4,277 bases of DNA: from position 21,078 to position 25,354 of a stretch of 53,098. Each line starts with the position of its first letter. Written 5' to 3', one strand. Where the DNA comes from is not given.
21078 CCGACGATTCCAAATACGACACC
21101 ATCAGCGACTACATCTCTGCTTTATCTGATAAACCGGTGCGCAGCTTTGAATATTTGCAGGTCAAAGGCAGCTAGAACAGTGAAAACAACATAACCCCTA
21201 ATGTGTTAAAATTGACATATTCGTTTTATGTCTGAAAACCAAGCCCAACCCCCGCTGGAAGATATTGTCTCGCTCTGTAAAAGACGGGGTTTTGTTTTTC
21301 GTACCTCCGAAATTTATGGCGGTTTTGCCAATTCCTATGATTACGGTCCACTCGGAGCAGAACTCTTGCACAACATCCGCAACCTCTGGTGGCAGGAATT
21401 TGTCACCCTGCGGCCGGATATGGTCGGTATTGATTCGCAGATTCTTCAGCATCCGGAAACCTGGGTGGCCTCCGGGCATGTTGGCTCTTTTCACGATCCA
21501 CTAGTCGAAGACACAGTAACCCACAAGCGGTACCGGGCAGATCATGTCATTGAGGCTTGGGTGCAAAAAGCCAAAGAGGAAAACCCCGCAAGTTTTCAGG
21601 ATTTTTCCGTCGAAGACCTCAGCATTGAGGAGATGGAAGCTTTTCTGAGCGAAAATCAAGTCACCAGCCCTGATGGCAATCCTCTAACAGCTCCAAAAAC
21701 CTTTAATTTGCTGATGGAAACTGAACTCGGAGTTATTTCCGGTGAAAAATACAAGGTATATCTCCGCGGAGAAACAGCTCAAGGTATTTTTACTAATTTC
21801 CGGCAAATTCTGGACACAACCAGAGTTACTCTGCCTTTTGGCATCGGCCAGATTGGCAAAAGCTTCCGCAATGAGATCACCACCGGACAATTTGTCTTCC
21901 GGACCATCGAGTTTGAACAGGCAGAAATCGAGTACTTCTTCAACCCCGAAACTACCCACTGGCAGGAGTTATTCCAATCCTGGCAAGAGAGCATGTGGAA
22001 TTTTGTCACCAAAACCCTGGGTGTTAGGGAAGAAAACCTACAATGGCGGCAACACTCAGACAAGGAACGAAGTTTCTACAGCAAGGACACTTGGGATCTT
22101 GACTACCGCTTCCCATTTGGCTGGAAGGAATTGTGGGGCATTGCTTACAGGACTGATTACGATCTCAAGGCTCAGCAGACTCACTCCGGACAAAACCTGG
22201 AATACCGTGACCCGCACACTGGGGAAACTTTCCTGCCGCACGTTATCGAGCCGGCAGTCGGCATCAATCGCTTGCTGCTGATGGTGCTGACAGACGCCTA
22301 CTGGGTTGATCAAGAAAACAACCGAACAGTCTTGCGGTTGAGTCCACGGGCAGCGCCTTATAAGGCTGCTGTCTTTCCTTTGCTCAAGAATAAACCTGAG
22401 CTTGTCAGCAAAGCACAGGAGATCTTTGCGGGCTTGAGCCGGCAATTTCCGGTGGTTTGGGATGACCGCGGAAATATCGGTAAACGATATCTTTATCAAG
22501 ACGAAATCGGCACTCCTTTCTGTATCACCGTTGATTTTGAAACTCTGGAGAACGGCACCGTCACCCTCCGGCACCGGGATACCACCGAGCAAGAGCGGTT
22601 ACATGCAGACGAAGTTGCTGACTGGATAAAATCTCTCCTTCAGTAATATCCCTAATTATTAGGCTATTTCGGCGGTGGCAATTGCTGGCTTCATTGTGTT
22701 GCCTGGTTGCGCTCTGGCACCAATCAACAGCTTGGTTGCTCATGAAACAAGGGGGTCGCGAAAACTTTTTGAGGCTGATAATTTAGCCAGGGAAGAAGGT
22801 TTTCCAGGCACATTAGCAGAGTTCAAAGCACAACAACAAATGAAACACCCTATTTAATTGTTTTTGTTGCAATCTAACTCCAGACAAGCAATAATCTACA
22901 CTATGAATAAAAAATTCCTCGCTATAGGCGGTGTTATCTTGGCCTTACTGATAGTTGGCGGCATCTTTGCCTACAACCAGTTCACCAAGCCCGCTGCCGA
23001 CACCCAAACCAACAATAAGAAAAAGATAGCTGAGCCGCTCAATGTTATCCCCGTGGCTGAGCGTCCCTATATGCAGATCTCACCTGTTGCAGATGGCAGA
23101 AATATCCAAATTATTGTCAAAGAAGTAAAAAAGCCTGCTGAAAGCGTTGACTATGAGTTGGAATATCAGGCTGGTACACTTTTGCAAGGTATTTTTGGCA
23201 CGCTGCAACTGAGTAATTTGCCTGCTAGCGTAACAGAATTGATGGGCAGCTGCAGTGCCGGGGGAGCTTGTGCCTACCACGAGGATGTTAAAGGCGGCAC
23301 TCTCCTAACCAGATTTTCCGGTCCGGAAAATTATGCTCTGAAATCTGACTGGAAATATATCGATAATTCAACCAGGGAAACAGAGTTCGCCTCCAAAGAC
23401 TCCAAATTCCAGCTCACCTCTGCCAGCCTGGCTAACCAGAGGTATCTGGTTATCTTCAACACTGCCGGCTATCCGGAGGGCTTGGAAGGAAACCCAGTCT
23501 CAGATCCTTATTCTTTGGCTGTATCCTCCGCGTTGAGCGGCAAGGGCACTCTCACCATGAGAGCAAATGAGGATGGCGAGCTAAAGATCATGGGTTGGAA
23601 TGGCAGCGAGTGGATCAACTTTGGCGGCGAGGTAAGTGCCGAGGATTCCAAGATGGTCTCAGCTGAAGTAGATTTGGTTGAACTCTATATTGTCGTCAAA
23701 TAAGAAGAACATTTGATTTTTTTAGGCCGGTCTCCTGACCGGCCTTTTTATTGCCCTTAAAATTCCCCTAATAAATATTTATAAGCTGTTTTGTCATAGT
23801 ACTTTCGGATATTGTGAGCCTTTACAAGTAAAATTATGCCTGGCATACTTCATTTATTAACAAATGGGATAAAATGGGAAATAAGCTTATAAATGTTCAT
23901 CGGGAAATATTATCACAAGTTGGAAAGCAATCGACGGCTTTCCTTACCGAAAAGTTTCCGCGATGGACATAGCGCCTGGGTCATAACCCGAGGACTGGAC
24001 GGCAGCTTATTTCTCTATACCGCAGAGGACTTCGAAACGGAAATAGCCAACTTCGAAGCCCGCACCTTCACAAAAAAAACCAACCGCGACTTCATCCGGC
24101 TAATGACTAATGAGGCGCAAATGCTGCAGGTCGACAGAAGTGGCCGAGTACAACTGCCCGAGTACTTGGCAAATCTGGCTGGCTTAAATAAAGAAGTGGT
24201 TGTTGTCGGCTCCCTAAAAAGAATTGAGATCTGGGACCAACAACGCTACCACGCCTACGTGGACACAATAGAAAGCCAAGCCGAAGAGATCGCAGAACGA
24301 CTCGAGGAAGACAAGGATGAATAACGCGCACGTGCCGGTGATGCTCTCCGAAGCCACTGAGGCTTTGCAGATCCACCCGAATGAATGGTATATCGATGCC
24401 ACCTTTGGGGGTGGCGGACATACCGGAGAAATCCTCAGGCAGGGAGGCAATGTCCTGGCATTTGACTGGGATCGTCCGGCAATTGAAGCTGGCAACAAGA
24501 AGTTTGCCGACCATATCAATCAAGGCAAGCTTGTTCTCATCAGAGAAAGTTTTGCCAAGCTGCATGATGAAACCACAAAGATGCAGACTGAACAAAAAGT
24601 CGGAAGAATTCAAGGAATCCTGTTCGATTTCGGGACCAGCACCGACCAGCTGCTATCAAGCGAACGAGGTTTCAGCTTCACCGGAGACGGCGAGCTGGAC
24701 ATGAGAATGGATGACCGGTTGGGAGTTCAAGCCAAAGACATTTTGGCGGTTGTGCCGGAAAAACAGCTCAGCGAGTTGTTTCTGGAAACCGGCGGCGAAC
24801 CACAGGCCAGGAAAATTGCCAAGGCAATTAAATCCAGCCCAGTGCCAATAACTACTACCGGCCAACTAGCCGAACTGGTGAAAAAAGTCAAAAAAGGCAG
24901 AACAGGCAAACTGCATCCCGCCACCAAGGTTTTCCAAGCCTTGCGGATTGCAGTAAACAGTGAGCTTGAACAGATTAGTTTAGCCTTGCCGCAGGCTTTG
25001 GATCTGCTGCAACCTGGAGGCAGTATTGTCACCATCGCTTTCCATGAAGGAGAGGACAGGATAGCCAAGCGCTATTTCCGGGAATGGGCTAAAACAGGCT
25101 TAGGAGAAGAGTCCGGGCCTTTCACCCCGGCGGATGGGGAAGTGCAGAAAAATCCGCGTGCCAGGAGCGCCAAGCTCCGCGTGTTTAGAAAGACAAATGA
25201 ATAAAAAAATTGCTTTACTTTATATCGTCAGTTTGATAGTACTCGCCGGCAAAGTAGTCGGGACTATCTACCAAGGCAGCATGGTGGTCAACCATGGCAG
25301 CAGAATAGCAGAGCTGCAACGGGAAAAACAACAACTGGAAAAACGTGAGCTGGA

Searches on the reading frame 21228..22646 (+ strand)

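Call 17: search_protein_families(library=pfam, proteins=[window:21228-22646:+])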
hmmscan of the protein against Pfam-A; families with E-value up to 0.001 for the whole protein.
window:21228-22646:+ (472 aa): 2 families
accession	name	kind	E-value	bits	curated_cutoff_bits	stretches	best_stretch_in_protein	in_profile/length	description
PF03129.25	HGTP_anticodon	-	7.4e-21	74.6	21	1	379-469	1-93/94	Anticodon binding domain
PF00587.30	tRNA-synt_2b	-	1.1e-06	29.3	29.3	1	174-354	8-176/179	tRNA synthetase class II core domain (G, H, P, S and T)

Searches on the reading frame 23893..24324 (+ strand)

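Call 22: search_protein_families(library=pfam, proteins=[window:23893-24324:+])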
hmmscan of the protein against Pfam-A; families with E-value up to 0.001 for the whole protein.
window:23893-24324:+ (143 aa): 1 family
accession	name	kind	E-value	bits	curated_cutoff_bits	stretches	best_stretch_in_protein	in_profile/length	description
PF02381.23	MraZ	-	2.7e-24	85.4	23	2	71-137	1-68/72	MraZ protein, putative antitoxin-like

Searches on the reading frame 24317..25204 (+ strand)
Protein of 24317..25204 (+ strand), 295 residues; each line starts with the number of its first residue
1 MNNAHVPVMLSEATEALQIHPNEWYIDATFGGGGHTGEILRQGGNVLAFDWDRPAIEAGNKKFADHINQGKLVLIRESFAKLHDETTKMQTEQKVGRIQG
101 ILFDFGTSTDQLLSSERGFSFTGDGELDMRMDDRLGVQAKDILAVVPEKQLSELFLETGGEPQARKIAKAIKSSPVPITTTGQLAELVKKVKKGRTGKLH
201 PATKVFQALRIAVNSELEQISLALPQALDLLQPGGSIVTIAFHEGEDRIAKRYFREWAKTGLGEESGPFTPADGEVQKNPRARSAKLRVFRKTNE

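Call 22: search_protein_families(library=pfam, proteins=[window:24317-25204:+])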
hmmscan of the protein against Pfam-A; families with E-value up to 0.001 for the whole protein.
window:24317-25204:+ (295 aa): 1 family
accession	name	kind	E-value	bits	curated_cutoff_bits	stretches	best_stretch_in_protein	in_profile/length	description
PF01795.25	Methyltransf_5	-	1.3e-77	261.8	27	1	4-292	3-308/309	MraW methylase family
